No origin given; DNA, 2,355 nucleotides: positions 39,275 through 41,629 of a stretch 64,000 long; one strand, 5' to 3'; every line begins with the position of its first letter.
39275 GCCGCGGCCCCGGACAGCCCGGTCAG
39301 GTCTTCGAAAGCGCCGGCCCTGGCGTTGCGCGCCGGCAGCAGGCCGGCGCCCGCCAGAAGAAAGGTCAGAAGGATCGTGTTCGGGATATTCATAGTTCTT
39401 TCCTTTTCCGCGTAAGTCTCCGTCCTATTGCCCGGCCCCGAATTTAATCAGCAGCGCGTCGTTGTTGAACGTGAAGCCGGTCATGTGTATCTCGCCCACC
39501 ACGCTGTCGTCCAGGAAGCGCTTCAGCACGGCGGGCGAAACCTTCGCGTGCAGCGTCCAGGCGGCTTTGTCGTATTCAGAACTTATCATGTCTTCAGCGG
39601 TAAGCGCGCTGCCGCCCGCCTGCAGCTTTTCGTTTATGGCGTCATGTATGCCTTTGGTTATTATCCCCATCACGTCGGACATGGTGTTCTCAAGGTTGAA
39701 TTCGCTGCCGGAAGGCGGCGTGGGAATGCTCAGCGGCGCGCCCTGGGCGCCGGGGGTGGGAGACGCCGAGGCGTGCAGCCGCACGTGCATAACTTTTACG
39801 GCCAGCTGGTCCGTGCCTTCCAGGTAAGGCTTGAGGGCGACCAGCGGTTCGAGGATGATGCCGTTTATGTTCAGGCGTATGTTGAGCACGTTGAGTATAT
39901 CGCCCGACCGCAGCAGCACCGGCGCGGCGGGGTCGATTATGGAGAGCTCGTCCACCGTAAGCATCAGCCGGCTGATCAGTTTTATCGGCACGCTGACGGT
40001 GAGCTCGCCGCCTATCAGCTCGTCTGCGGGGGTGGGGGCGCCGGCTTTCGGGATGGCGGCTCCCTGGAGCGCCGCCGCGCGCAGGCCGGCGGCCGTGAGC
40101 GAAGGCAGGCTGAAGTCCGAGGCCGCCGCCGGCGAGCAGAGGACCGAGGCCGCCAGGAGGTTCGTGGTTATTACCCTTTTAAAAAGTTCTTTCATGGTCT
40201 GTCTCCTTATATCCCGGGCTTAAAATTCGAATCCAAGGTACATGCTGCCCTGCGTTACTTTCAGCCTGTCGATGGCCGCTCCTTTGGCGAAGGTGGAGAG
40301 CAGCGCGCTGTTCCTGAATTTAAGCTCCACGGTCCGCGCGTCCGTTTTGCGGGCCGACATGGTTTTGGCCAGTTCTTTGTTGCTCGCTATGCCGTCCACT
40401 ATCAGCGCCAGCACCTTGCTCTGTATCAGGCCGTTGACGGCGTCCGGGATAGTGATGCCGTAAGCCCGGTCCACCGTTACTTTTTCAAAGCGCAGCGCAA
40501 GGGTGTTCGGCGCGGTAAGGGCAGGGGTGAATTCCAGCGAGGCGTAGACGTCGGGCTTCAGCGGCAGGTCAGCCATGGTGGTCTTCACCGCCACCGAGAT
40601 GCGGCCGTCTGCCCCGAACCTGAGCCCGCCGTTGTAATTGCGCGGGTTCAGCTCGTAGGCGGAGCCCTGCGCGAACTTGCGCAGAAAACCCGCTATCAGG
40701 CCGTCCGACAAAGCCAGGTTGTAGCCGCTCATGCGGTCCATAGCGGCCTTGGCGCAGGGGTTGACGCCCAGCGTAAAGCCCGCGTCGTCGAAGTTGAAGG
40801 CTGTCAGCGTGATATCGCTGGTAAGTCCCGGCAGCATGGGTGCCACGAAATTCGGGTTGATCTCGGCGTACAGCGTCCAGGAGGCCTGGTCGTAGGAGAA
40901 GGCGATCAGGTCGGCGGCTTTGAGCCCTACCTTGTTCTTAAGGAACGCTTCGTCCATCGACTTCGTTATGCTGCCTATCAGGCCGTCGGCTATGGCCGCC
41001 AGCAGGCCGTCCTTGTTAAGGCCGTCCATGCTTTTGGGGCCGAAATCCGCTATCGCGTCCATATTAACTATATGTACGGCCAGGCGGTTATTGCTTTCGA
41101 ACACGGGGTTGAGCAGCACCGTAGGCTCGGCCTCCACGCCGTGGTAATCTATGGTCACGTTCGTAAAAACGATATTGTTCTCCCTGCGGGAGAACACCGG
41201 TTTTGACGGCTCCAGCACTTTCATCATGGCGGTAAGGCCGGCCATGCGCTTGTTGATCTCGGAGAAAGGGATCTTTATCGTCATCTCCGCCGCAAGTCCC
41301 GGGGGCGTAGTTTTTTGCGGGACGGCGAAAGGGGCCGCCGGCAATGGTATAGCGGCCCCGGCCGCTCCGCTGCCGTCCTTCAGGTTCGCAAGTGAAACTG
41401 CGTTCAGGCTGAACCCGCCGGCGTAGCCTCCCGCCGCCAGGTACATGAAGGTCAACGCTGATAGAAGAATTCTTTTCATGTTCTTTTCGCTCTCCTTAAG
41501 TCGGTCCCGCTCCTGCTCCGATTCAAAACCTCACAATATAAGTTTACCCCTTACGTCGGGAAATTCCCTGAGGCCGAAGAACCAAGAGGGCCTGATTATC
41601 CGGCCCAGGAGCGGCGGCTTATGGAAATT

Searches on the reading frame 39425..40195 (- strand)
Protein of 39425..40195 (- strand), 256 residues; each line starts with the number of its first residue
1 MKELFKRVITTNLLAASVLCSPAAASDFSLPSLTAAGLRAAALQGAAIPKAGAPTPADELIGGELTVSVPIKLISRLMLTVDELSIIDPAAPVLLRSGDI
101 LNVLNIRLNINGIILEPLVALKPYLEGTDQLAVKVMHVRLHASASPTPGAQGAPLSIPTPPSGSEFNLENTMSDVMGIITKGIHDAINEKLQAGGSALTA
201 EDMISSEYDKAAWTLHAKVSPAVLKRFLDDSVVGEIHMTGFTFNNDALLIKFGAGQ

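Call 3: search_protein_families(library=pfam, proteins=[window:39425-40195:-], max_evalue=1)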
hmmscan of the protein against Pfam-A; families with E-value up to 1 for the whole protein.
window:39425-40195:- (256 aa): 2 families
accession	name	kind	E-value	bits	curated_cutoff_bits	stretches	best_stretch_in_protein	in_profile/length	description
PF10507.14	TMEM65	-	0.16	12.3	25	1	168-210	42-84/109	Transmembrane protein 65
PF04209.19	HgmA_C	-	0.17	12.1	21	1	169-200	57-87/153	Homogentisate 1,2-dioxygenase C-terminal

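Call 4: search_protein_families(library=ncbifam, proteins=[window:39425-40195:-], max_evalue=1)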
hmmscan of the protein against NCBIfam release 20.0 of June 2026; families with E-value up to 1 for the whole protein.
window:39425-40195:- (256 aa): 2 families
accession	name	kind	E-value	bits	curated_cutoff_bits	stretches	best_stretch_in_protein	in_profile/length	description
NF047890.1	ColdAdpAtcC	equivalog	0.083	12.4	370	1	168-237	59-124/297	cold adaptation protein AtcC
TIGR01015.1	hmgA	equivalog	0.19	10.4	510.75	1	169-200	332-362/429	homogentisate 1,2-dioxygenase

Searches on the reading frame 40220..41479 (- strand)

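Call 3: search_protein_families(library=pfam, proteins=[window:40220-41479:-], max_evalue=1)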
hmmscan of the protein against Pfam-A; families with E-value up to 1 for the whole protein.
window:40220-41479:- (419 aa): 0 families

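Call 4: search_protein_families(library=ncbifam, proteins=[window:40220-41479:-], max_evalue=1)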
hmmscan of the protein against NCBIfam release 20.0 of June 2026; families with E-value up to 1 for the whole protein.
window:40220-41479:- (419 aa): 1 family
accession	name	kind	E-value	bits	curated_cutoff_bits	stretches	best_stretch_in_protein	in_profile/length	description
NF011938.0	PRK15409.1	equivalog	0.063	12.3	492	1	131-198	17-79/324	glyoxylate/hydroxypyruvate reductase GhrB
